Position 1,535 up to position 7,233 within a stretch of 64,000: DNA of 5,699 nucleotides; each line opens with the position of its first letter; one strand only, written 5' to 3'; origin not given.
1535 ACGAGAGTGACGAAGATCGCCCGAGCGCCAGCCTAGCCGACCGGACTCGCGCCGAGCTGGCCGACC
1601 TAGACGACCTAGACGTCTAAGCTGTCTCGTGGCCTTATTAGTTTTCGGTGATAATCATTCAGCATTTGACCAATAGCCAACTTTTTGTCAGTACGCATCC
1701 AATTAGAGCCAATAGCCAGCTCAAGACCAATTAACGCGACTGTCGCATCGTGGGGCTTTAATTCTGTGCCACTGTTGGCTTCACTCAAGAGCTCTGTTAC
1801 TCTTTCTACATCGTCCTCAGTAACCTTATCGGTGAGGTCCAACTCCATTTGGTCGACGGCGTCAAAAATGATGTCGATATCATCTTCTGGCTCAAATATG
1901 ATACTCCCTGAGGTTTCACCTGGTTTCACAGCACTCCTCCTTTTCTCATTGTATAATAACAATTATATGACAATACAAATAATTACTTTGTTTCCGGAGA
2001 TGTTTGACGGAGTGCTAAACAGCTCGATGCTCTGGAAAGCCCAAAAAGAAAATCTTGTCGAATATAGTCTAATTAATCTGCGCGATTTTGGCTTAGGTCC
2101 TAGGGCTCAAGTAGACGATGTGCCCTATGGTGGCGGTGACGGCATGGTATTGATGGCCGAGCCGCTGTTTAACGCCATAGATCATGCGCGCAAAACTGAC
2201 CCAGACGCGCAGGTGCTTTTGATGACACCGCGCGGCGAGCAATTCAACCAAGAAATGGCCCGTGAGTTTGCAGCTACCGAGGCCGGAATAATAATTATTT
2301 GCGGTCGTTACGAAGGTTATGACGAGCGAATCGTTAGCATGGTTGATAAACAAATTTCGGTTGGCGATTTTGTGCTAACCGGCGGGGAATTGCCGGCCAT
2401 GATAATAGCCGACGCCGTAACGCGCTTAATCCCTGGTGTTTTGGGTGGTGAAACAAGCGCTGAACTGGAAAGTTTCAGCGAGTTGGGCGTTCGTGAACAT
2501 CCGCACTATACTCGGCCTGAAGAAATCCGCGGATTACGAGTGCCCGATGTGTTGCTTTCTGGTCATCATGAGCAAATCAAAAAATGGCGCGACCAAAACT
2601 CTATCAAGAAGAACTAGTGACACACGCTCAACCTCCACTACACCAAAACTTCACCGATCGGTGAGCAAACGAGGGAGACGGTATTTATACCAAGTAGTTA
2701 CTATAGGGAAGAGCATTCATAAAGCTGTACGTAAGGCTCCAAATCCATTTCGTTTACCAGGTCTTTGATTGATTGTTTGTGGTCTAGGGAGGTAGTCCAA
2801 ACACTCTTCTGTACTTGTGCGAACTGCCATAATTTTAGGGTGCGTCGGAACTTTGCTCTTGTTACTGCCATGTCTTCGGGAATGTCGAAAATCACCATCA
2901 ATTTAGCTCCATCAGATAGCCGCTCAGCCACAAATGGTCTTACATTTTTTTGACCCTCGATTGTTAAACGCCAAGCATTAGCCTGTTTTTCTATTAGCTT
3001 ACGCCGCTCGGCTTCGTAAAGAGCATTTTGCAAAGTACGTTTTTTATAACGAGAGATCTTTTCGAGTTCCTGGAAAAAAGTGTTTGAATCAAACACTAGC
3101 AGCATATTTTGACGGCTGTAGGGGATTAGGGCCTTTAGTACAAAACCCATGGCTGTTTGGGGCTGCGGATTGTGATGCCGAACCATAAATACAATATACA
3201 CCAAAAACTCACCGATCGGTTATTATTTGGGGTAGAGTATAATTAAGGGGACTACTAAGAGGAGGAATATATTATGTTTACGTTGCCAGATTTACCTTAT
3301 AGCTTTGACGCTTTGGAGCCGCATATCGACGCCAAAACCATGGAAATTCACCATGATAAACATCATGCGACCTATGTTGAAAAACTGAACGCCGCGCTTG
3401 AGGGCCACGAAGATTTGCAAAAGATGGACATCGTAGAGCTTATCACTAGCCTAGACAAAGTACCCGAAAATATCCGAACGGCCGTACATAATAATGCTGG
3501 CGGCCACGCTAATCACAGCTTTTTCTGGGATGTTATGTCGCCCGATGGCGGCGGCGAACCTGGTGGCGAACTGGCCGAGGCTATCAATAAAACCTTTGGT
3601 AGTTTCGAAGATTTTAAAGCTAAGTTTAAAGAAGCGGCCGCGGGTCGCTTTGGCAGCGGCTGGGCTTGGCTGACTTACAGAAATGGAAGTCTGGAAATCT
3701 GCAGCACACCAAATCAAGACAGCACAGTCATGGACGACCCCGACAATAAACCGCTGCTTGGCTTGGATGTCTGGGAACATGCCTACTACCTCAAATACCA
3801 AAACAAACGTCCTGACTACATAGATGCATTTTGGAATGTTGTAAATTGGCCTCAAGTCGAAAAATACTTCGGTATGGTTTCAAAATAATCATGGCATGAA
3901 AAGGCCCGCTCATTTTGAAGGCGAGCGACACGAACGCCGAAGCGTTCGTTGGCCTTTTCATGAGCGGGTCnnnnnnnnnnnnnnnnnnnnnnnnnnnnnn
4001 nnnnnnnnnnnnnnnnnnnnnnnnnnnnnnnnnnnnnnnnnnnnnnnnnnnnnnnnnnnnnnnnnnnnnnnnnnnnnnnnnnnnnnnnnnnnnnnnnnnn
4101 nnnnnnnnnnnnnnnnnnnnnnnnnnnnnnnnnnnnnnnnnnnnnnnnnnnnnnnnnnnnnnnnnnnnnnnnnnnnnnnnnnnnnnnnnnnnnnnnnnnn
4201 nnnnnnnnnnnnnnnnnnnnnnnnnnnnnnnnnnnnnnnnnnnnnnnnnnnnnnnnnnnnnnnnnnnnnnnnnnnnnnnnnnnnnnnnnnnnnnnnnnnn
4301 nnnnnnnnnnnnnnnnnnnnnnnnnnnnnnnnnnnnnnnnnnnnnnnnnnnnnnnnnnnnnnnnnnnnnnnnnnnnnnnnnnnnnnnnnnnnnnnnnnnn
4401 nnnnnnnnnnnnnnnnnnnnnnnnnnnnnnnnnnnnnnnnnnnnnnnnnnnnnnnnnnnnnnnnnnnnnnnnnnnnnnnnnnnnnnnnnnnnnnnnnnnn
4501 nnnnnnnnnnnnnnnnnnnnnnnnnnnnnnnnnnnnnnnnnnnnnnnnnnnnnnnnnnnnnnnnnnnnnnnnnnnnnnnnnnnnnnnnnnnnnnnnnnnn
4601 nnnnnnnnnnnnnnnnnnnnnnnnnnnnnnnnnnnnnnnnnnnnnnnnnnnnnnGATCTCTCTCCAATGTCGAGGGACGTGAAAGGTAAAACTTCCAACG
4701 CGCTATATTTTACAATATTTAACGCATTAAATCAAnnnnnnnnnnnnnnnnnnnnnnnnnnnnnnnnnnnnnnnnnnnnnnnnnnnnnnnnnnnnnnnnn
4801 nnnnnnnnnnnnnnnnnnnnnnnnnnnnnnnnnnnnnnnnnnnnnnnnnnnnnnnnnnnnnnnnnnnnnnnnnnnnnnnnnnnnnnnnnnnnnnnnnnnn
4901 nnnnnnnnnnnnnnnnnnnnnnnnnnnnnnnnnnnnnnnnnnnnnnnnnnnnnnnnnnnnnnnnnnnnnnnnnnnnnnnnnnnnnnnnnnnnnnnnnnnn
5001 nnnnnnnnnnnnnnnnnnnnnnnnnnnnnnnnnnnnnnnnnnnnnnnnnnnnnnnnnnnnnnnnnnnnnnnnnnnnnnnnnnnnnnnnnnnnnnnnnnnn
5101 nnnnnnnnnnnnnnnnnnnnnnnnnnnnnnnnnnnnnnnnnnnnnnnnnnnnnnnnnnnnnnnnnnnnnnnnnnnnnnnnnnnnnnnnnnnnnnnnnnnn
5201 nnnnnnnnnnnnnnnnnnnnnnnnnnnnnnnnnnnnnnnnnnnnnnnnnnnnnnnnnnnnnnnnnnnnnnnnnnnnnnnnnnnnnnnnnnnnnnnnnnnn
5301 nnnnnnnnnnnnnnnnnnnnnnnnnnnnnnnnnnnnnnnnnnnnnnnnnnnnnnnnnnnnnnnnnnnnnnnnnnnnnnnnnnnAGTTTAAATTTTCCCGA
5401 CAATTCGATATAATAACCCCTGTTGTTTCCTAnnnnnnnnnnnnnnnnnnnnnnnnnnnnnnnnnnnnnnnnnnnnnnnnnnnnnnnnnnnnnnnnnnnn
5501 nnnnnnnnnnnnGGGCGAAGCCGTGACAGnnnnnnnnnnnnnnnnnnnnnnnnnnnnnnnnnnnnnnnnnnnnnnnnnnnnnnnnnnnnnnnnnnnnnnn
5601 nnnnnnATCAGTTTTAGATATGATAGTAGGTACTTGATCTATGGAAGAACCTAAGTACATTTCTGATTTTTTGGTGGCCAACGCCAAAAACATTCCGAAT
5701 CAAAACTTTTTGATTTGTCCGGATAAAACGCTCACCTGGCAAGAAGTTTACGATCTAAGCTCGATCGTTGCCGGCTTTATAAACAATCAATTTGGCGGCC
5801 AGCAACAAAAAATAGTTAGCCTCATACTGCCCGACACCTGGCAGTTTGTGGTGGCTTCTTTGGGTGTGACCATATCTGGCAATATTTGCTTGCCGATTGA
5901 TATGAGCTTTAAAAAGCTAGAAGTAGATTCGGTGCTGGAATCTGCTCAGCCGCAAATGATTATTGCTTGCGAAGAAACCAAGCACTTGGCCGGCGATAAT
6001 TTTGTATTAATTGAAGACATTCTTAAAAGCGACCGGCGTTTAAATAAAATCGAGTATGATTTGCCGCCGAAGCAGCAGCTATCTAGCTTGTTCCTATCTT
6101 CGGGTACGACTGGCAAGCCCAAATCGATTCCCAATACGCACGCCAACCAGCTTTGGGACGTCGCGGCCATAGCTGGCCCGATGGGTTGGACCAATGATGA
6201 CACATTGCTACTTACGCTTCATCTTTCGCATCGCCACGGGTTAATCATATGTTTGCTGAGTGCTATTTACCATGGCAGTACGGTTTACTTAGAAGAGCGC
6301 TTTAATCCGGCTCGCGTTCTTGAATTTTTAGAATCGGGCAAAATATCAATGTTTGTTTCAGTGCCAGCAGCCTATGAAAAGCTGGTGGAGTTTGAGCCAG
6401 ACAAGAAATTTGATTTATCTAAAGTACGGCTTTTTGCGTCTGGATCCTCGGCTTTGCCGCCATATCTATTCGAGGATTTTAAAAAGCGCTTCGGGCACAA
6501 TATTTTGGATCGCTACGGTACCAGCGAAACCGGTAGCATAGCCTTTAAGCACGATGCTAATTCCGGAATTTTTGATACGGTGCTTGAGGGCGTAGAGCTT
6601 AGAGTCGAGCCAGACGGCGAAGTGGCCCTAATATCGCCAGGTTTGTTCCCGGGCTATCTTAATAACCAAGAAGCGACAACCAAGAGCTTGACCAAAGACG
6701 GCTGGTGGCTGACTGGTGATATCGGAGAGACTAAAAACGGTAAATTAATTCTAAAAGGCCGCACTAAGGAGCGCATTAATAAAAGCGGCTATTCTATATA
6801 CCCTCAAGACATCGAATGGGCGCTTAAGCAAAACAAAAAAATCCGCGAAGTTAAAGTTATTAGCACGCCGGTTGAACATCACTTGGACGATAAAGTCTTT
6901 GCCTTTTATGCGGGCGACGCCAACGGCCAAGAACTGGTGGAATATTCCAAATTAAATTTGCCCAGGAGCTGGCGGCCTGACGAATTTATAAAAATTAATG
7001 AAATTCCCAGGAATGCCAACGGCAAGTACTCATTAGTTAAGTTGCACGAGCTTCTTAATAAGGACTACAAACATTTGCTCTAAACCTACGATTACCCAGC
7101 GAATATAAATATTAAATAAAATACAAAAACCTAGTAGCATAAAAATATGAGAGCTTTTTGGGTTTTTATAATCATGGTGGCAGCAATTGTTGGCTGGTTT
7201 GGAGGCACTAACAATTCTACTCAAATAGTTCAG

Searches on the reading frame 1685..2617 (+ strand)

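Call 59: search_protein_families(library=pfam, proteins=[window:1685-2617:+], max_evalue=0.00001)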
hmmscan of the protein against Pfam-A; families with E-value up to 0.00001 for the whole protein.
window:1685-2617:+ (310 aa): 1 family
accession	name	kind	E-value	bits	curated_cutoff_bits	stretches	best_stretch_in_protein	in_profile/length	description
PF01746.26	tRNA_m1G_MT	-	9.8e-54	182.5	27.3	1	118-309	3-189/195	tRNA (Guanine-1)-methyltransferase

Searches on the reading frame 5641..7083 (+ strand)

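Call 59: search_protein_families(library=pfam, proteins=[window:5641-7083:+], max_evalue=0.00001)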
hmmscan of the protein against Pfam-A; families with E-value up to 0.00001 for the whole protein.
window:5641-7083:+ (480 aa): 1 family
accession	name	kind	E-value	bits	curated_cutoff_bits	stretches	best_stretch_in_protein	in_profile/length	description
PF00501.34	AMP-binding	-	5.4e-50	170.7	29.9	1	14-340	4-384/384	AMP-binding enzyme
